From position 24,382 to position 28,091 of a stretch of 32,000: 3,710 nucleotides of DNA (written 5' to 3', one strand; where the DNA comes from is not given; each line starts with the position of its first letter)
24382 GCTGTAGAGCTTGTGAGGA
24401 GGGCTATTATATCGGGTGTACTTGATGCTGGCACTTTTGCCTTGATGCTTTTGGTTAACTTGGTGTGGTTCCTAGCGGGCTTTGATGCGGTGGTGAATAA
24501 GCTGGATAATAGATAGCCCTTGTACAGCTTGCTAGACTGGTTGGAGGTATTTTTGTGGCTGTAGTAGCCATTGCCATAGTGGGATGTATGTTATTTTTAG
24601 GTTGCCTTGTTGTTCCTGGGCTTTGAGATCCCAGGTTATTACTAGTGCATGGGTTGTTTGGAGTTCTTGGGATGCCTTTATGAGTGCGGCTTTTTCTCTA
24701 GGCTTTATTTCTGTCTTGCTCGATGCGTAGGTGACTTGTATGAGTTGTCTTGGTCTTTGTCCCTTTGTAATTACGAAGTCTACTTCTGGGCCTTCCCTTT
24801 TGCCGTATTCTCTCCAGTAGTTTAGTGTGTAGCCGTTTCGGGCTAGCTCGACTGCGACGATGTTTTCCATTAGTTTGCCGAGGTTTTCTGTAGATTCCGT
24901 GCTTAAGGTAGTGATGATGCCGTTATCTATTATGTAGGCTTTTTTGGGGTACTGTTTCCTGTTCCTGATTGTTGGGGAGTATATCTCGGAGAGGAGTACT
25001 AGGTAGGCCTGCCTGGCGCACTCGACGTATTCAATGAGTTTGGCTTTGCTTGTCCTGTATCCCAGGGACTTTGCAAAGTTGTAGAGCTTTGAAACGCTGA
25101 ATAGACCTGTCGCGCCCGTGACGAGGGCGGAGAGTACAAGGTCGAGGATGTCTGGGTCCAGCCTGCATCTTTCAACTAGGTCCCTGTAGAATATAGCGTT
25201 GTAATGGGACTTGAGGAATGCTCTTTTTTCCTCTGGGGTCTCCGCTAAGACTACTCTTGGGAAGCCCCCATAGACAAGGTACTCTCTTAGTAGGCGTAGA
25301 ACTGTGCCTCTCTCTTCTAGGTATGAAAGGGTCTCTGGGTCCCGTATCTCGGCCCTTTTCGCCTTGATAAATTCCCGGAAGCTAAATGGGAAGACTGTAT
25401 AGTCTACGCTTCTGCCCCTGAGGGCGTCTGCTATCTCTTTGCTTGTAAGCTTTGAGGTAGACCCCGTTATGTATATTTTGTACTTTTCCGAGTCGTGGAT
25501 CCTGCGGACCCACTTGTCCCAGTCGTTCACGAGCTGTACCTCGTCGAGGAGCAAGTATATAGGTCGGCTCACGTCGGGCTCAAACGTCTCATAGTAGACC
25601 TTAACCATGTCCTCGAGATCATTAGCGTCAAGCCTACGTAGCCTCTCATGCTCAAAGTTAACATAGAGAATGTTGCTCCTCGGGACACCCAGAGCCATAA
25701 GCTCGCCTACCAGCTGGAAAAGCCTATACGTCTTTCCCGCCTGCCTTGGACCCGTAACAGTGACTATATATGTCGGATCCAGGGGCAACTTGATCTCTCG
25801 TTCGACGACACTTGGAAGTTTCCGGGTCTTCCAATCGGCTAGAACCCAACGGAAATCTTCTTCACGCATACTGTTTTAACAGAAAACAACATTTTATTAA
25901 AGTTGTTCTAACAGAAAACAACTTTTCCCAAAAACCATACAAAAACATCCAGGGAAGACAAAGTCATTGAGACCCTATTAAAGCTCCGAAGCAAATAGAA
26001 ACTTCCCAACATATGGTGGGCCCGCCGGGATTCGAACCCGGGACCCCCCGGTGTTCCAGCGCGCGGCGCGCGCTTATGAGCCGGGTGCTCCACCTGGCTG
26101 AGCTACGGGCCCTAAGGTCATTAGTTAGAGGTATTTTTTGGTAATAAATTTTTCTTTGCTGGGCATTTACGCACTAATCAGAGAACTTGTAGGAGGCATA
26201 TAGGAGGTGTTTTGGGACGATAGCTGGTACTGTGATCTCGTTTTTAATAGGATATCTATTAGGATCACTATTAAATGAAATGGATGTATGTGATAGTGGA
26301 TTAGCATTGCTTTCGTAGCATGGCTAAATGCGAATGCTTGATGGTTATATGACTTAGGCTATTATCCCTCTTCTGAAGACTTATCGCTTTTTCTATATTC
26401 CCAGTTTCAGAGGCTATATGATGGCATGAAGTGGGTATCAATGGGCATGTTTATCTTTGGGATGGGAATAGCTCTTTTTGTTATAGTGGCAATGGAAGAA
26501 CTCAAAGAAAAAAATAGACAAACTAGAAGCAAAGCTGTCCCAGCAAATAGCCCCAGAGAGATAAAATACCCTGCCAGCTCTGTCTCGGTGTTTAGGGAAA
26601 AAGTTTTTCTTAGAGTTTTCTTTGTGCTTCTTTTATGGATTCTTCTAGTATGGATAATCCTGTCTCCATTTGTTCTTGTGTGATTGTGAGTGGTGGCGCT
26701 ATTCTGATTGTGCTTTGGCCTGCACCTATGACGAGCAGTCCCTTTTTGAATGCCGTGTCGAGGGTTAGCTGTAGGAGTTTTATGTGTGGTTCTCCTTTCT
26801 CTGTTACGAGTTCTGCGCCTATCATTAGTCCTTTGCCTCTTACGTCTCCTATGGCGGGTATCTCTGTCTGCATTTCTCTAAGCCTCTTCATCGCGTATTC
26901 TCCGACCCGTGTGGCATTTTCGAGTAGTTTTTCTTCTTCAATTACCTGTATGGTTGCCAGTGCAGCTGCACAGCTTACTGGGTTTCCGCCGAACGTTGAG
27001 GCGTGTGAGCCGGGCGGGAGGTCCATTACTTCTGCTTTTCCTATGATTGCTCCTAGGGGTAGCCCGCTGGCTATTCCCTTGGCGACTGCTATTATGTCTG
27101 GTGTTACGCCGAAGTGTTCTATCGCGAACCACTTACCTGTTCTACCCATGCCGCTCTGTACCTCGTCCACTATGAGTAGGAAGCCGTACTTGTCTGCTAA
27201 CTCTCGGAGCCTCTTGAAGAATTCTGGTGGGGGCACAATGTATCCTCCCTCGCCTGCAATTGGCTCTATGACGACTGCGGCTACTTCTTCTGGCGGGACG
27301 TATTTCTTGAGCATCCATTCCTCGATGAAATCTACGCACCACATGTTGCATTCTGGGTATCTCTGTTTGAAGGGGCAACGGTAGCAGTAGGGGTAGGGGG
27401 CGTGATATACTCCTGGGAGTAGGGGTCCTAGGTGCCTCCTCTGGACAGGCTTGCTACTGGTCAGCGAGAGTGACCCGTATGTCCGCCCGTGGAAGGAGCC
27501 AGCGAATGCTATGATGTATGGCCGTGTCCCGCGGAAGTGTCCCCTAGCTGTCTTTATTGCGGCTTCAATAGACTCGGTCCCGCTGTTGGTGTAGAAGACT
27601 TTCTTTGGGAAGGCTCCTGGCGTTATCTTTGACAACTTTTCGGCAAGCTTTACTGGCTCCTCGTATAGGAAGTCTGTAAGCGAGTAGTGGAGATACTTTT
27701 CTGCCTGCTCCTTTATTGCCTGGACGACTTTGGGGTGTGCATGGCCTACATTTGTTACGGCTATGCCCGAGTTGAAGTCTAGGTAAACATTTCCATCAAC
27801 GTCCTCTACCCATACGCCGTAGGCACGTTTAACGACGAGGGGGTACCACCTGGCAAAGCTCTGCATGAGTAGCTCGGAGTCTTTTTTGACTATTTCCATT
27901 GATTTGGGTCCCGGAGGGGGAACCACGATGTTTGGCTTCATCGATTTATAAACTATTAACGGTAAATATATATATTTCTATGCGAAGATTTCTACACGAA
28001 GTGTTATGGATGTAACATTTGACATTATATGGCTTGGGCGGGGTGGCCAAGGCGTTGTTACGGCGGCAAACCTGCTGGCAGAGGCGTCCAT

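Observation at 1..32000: Strong strand-specific A+C versus G+T asymmetry that ignores gene orientation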

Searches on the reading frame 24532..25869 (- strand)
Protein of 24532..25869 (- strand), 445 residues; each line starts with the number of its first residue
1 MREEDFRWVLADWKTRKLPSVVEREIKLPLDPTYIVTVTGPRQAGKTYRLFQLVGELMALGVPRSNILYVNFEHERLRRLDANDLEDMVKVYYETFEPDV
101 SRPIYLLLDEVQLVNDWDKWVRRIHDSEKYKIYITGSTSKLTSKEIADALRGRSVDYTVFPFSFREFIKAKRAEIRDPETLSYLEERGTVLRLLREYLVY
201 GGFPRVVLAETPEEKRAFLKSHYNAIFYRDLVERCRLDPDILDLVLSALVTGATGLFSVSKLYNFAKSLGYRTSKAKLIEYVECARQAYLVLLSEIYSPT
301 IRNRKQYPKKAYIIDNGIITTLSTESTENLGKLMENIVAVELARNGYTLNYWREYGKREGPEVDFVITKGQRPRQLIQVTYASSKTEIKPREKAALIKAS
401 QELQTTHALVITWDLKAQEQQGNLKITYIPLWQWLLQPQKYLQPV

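Call 13: search_protein_families(library=pfam, proteins=[window:24532-25869:-], max_evalue=0.01)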
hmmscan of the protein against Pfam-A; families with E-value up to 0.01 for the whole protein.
window:24532-25869:- (445 aa): 2 families
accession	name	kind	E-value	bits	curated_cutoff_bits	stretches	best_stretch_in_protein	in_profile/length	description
PF13173.12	AAA_14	-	3.3e-36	124.6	27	1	34-167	3-128/129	AAA domain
PF13635.12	DUF4143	-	1.4e-16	61.1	28.1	1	238-381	12-159/160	Domain of unknown function (DUF4143)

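Call 52: find_homologous_proteins(query=window:24532-25869:-, max_evalue=0.00001)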
Query window:24532-25869:- (445 aa): 668 proteins with E <= 0.00001 among 8000 candidates; the best 120 are listed.
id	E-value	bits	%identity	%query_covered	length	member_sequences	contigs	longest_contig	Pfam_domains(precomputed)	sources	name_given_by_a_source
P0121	8.5e-287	969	97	100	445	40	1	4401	PF13173.13,PF13635.13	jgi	jgi:predicted AAA+ superfamily ATPase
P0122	7.1e-207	706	68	100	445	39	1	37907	PF13173.13,PF13635.13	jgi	jgi:predicted AAA+ superfamily ATPase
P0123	4.9e-202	690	68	98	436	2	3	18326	PF13173.13,PF13635.13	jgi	-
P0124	9.3e-193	659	67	98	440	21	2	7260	PF13173.13,PF13635.13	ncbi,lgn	ncbi:MAG: ATP-binding protein [Thermofilaceae archaeon]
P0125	2.3e-181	622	61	99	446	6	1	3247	PF13173.13,PF13635.13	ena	-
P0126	1.7e-177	609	63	98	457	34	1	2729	PF13173.13,PF13635.13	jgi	-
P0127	2.0e-158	546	56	98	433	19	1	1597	PF13173.13,PF13635.13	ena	-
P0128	9.9e-158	544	56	98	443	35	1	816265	PF13173.13,PF13635.13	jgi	-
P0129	5.1e-157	542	55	98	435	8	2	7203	PF13173.13,PF13635.13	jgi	-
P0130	7.0e-157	541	54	98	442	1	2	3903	PF13173.13,PF13635.13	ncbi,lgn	ncbi:MAG: ATP-binding protein [Thermoproteota archaeon]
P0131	9.7e-157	541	54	98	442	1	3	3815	PF13173.13,PF13635.13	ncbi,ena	ncbi:MAG: ATP-binding protein [Thermoproteota archaeon]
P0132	1.0e-156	541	54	98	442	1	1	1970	PF13173.13,PF13635.13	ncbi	ncbi:MAG: ATP-binding protein [Thermoproteota archaeon]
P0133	1.1e-156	541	54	98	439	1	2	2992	PF13173.13,PF13635.13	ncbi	ncbi:MAG: ATP-binding protein, partial [Thermoproteota archaeon]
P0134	2.8e-154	533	55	98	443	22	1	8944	PF13173.13,PF13635.13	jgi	-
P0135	5.0e-154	532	54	98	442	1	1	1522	PF13173.13,PF13635.13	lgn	-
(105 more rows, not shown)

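Call 53: find_encoding_contigs(protein=P0128, flank=10000, max_places=3)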
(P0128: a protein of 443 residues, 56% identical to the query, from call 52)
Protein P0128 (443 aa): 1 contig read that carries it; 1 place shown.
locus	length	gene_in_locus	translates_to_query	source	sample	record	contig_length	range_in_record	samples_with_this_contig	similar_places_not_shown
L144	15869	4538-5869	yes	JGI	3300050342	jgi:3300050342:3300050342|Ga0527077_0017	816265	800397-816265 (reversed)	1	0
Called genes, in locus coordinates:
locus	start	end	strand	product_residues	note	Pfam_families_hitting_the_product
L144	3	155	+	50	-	?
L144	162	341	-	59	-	-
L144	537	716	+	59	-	-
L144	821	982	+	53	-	-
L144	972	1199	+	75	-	-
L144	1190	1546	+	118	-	PF18765:Polbeta (weak)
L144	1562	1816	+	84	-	-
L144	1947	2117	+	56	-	-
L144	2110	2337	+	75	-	-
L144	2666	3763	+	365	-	PF00850:Hist_deacetyl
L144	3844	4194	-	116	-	-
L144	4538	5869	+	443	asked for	PF13173:AAA_14, PF13635:DUF4143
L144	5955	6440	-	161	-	-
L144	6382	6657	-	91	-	PF15919:HicB_lk_antitox (weak), PF01402:RHH_1 (weak)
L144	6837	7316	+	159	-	PF01909:NTP_transf_2 (weak), PF18765:Polbeta (weak)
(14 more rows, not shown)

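Call 54: find_encoding_contigs(protein=P0122, flank=10000, max_places=3)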
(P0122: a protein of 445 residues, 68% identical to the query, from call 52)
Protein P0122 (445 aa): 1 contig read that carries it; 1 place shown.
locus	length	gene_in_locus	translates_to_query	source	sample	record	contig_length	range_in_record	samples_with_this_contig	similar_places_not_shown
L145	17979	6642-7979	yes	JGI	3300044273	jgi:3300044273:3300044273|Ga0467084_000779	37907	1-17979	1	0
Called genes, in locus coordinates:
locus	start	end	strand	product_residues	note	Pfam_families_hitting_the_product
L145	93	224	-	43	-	-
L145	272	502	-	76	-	PF04014:MazE_antitoxin (weak)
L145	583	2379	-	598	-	PF00493:MCM, PF13191:AAA_16, PF20030:bpMoxR (weak), PF00004:AAA, PF07726:AAA_3, PF07728:AAA_5, PF05762:VWA_CoxE, PF00092:VWA (weak), +2 more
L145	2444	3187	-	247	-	PF01812:5-FTHF_cyc-lig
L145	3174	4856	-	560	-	PF13476:AAA_23 (faint), PF13481:AAA_25 (faint), PF13555:AAA_29 (faint), PF00004:AAA (faint), PF00005:ABC_tran, PF00005:ABC_tran, PF02463:SMC_N (weak), PF13304:AAA_21 (weak), +8 more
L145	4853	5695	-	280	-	PF02361:CbiQ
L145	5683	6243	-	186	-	-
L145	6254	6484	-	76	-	-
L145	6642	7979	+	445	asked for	PF13173:AAA_14, PF13635:DUF4143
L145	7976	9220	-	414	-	PF00266:Aminotran_5, PF01041:DegT_DnrJ_EryC1 (weak)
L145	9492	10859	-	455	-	PF07282:Cas12f1-like_TNB (weak)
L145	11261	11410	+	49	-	-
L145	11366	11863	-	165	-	-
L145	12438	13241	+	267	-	-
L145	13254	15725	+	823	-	PF17900:Peptidase_M1_N, PF25316:TAF2_3rd (faint), PF01433:Peptidase_M1, PF13646:HEAT_2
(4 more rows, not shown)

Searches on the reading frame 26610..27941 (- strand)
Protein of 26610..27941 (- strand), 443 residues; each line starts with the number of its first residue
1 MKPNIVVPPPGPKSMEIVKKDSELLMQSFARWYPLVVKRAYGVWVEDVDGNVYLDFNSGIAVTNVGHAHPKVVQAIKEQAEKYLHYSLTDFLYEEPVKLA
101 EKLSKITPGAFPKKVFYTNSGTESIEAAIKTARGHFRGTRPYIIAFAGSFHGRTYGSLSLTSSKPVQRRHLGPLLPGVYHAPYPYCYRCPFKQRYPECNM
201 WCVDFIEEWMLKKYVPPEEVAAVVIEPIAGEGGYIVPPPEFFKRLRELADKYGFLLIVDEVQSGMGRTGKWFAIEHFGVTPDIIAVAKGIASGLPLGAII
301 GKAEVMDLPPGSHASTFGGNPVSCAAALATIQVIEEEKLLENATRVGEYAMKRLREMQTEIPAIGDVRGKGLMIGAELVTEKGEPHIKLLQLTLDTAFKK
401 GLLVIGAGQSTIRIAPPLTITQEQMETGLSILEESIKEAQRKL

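Call 11: find_encoding_contigs(protein=window:26610-27941:-, flank=10000, max_places=6)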
Protein window:26610-27941:- (443 aa): no gene with exactly this product is on record in the collection.

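Call 13: search_protein_families(library=pfam, proteins=[window:26610-27941:-], max_evalue=0.01)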
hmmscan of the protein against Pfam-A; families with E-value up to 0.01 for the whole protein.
window:26610-27941:- (443 aa): 1 family
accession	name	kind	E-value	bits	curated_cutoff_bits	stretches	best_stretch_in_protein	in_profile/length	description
PF00202.27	Aminotran_3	-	6e-133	443.9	30.5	1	34-434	10-401/403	Aminotransferase class-III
